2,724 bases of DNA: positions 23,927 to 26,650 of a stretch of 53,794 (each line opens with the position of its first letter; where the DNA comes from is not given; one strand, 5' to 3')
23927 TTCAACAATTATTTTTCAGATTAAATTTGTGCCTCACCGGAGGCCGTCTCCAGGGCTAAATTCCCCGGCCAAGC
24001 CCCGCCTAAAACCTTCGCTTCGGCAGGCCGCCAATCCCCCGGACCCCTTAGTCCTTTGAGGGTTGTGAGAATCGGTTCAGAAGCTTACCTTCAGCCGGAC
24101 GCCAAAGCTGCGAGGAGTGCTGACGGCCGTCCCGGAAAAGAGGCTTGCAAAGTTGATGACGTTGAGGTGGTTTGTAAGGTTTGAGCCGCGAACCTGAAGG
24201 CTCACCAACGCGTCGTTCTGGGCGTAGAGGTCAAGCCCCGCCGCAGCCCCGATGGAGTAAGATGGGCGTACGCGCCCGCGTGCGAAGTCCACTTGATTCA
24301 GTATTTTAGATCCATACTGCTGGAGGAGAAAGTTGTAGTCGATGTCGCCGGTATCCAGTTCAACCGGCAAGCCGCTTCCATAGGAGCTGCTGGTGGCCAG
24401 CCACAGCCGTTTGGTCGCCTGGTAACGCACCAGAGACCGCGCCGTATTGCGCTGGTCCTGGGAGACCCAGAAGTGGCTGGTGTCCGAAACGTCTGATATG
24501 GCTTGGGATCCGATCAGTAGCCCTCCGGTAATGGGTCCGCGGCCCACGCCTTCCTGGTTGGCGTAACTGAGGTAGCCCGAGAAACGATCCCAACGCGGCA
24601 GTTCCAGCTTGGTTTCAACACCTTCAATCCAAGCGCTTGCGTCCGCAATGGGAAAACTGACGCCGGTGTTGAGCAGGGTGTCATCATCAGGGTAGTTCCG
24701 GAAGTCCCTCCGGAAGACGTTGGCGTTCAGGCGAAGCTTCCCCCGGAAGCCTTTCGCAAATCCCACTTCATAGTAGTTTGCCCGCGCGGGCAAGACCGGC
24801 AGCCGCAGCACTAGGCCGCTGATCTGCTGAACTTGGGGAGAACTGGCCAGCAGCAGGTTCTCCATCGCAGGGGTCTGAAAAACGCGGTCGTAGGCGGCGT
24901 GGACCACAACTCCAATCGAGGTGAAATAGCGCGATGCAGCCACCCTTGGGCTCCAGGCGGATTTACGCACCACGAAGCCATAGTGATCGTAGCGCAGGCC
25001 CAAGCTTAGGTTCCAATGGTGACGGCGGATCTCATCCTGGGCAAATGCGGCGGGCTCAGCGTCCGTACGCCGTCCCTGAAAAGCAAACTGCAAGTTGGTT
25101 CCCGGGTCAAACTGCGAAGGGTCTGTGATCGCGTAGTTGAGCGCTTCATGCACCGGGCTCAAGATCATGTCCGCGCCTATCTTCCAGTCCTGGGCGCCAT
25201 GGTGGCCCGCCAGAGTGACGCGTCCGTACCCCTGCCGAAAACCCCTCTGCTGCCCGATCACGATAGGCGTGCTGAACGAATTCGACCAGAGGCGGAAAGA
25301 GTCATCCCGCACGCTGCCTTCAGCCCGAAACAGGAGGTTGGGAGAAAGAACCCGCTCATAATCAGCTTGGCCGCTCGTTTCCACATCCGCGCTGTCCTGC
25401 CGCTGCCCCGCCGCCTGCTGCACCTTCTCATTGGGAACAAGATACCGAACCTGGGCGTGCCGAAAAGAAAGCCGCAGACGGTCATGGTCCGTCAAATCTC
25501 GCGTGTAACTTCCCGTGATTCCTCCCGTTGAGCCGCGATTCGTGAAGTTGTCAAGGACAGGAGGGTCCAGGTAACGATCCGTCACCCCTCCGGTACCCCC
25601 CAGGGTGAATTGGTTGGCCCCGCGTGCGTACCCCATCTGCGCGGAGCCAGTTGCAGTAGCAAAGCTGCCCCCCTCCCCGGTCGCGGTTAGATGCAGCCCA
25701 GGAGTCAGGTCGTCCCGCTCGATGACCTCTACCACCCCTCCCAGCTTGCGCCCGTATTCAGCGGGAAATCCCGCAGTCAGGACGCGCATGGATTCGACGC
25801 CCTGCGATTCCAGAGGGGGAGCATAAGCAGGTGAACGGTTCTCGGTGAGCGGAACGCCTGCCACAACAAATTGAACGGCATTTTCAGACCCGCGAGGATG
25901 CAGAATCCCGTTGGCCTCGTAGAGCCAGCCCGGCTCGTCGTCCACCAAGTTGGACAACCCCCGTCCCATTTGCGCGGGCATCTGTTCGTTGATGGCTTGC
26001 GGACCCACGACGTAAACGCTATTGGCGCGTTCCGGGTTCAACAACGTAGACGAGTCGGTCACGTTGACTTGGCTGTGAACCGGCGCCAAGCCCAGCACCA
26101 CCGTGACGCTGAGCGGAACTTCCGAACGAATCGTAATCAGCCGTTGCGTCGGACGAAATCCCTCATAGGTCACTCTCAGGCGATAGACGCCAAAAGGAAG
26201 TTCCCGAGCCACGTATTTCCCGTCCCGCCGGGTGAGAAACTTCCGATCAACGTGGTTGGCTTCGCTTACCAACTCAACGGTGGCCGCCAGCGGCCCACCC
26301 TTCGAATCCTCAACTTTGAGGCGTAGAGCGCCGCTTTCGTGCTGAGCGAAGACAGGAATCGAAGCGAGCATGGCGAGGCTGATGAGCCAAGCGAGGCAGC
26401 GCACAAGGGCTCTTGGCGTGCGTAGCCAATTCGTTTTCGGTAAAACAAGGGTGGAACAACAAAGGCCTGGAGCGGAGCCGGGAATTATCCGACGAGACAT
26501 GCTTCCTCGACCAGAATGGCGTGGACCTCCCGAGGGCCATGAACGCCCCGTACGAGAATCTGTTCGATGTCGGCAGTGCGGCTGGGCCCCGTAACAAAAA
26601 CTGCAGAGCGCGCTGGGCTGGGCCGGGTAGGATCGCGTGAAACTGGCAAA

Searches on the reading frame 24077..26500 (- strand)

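Call 40: search_protein_families(library=pfam, proteins=[window:24077-26500:-], max_evalue=0.00001)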
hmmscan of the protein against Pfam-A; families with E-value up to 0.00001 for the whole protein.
window:24077-26500:- (807 aa): 1 family
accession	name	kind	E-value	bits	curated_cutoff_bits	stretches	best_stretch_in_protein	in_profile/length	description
PF13620.12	CarboxypepD_reg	-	1.4e-10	41.8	32.3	1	60-136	3-81/82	Carboxypeptidase regulatory-like domain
